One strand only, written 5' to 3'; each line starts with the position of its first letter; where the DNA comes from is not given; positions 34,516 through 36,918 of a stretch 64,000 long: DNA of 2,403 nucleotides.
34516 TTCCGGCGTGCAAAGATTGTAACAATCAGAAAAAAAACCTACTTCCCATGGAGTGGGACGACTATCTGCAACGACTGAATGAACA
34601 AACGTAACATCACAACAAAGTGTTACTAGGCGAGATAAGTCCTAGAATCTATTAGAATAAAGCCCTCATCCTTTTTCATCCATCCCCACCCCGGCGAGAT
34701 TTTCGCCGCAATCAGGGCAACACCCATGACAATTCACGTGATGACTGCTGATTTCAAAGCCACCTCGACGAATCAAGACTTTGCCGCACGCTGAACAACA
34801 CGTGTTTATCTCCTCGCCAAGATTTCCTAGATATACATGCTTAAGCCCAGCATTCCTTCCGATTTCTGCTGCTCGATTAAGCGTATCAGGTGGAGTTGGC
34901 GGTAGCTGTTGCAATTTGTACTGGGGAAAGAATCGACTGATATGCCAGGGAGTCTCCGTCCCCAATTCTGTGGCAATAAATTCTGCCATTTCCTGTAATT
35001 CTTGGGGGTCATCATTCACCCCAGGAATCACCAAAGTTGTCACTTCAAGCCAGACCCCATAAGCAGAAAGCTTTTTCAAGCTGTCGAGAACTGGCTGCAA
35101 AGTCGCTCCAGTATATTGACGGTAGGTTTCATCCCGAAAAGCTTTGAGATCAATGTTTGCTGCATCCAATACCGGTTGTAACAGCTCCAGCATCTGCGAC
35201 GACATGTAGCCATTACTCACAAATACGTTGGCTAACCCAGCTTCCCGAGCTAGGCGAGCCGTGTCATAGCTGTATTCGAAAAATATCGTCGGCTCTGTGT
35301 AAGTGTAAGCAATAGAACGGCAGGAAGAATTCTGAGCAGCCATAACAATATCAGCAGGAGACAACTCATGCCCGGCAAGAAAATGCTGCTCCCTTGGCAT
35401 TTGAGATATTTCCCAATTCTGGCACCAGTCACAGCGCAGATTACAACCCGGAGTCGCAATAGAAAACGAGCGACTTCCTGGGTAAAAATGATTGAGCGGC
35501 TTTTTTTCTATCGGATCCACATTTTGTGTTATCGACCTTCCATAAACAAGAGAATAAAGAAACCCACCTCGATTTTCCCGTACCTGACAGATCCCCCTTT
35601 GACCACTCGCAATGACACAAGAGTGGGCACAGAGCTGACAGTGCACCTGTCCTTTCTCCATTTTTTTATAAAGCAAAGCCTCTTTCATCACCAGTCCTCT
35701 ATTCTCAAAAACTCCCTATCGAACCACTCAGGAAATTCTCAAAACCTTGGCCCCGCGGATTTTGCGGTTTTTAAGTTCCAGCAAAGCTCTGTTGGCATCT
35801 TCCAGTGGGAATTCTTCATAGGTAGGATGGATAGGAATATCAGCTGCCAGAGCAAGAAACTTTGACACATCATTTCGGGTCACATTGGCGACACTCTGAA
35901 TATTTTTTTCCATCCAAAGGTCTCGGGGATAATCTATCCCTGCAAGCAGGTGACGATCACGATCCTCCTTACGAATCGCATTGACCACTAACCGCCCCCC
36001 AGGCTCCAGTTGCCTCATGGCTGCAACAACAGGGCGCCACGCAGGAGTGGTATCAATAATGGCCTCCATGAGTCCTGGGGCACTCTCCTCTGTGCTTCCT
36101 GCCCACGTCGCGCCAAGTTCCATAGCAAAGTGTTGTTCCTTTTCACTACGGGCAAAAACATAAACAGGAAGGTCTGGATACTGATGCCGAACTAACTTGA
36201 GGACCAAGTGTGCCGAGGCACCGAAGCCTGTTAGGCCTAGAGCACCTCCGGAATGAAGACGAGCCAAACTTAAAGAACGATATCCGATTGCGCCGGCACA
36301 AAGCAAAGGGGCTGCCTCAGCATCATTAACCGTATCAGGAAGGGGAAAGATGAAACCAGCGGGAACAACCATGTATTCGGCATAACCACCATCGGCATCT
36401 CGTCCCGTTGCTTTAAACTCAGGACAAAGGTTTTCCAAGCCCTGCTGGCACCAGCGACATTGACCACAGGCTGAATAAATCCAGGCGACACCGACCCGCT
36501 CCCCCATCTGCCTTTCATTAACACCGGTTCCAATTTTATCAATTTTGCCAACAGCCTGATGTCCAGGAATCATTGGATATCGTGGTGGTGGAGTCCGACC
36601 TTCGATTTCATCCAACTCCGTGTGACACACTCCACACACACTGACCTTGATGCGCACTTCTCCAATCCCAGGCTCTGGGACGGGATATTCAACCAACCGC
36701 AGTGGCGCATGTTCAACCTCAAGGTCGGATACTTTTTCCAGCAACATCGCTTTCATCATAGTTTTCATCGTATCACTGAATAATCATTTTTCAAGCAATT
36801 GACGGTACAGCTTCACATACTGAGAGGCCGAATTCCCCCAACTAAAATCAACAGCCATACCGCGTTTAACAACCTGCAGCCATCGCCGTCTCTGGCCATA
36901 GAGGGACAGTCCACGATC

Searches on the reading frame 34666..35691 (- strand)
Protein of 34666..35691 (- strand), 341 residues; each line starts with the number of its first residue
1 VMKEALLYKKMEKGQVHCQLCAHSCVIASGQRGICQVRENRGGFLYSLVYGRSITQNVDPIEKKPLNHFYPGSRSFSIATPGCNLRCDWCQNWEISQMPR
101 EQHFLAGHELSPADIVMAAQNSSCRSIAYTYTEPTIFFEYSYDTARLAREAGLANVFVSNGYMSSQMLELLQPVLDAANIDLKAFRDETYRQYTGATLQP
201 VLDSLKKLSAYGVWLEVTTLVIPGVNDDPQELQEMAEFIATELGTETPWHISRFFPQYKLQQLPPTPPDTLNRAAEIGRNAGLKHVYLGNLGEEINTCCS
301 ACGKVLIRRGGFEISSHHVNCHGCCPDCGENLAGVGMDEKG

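Call 40: search_protein_families(library=ncbifam, proteins=[window:34666-35691:-], max_evalue=0.00001)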
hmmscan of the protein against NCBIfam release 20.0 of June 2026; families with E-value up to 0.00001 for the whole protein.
window:34666-35691:- (341 aa): 16 families
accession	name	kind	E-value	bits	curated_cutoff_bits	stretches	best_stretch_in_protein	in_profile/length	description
TIGR04337.1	AmmeMemoSam_rS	hypoth_equivalog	1.6e-113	379.1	220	1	8-336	4-333/349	AmmeMemoRadiSam system radical SAM enzyme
TIGR02493.1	PFLA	equivalog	3.9e-16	59.2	231.75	1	71-241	14-185/235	pyruvate formate-lyase-activating protein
TIGR04041.1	activase_YjjW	hypoth_equivalog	2.1e-15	56.9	250.2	1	131-254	116-238/276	YjjW family glycine radical enzyme activase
NF048010.1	SfplDhtActHpsHDes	equivalog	4.3e-15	55.3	430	1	132-242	140-252/298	(2S)-3-sulfopropanediol dehydratase activating enzyme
TIGR02494.1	PFLE_PFLC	subfamily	1.1e-14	54.4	174.35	1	133-243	133-243/293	glycyl-radical enzyme activating protein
NF048008.1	SfplDhtActHpfHKleb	equivalog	7.9e-14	51.7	500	1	132-245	135-248/308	(2S)-3-sulfopropanediol dehydratase activating enzyme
TIGR02495.1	NrdG2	equivalog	4.7e-13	48.9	131.15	1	70-242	13-183/193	anaerobic ribonucleoside-triphosphate reductase activating protein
NF043069.1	T4HPD_activ_SAM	equivalog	7.2e-13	48.6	425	1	130-241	130-241/299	trans-4-hydroxy-L-proline dehydratase activase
TIGR04003.1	rSAM_BssD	equivalog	1.1e-12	47.8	496.45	1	126-241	130-246/314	[benzylsuccinate synthase]-activating enzyme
TIGR02666.1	moaA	equivalog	7.4e-12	44.9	284.05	1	80-240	17-181/336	GTP 3',8-cyclase MoaA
NF033719.1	ind_deCO2_activ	equivalog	4.2e-11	42.7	425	1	131-240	137-246/302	indoleacetate decarboxylase activase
NF033717.2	HPDL_rSAM_activ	equivalog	9.3e-10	38.3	420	0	127-241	134-250/311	4-hydroxyphenylacetate decarboxylase activase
TIGR04395.1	cutC_activ_rSAM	equivalog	5.2e-09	35.8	360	1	139-240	145-246/309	choline TMA-lyase-activating enzyme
NF008356.0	PRK11145.1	equivalog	6.3e-09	35.5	375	1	76-241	23-190/246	pyruvate formate lyase 1-activating protein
TIGR02668.1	moaA_archaeal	equivalog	5.6e-08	32.1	325.25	1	80-244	17-178/303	GTP 3',8-cyclase MoaA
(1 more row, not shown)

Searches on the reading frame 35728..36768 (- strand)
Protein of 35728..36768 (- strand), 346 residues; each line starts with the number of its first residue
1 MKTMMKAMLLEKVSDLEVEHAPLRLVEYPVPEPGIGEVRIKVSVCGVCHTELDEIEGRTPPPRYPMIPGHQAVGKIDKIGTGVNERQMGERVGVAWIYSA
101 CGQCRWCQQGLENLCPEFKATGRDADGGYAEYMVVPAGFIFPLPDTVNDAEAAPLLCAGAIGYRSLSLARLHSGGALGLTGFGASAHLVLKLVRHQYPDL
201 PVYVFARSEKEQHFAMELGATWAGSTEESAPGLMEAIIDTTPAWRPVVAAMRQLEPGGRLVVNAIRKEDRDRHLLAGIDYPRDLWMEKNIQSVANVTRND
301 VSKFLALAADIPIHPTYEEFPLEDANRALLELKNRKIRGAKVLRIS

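Call 40: search_protein_families(library=ncbifam, proteins=[window:35728-36768:-], max_evalue=0.00001)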
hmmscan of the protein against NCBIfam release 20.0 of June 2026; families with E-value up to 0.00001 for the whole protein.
window:35728-36768:- (346 aa): 20 families
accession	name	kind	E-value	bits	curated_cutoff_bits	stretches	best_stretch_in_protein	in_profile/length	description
TIGR02822.1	adh_fam_2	subfamily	1.3e-84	284.1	283.5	1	18-343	10-328/329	zinc-binding alcohol dehydrogenase family protein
NF047908.1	AldhRedAhr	equivalog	1.3e-48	165.6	470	1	20-340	13-330/335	NADPH-dependent aldehyde reductase Ahr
NF006940.0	PRK09422.1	equivalog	4.1e-42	144.4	344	1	5-344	1-334/338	alcohol dehydrogenase AdhP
NF010344.0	PRK13771.1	subfamily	7e-36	123.9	349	1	5-344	1-332/334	putative alcohol dehydrogenase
NF007489.0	PRK10083.1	equivalog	1.5e-31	109.6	376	1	23-222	12-209/339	Zn-dependent oxidoreductase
NF041172.1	AcrlCoa_red_Thmprot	equivalog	6.3e-30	104.2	500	1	23-343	13-331/334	acryloyl-CoA reductase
TIGR00692.1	tdh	equivalog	5.6e-24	84.8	458.35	1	23-228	11-215/340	L-threonine 3-dehydrogenase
TIGR03989.1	Rxyl_3153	subfamily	5.8e-24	85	440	1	20-116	11-106/370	NDMA-dependent alcohol dehydrogenase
NF003808.0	PRK05396.1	equivalog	6.6e-24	84.4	380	1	22-223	12-212/341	L-threonine 3-dehydrogenase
NF041097.1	keto_inos_dh_IolM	equivalog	1.9e-22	79.5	450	1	20-160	37-185/389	scyllo-inosose 3-dehydrogenase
TIGR03451.1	mycoS_dep_FDH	equivalog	3.1e-20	72.3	512.9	1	20-117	11-106/358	S-(hydroxymethyl)mycothiol dehydrogenase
TIGR03366.1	HpnZ_proposed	hypoth_equivalog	2.4e-19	69.7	328.1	1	33-222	3-203/315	putative phosphonate catabolism associated alcohol dehydrogenase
TIGR03201.1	dearomat_had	equivalog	6e-18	65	338.65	1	21-145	9-132/349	6-hydroxycyclohex-1-ene-1-carbonyl-CoA dehydrogenase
NF007642.0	PRK10309.1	equivalog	2.6e-17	63.1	550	1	23-231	12-218/347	galactitol-1-phosphate 5-dehydrogenase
TIGR02818.1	adh_III_F_hyde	equivalog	5e-17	62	543.95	1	20-121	11-111/368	S-(hydroxymethyl)glutathione dehydrogenase/class III alcohol dehydrogenase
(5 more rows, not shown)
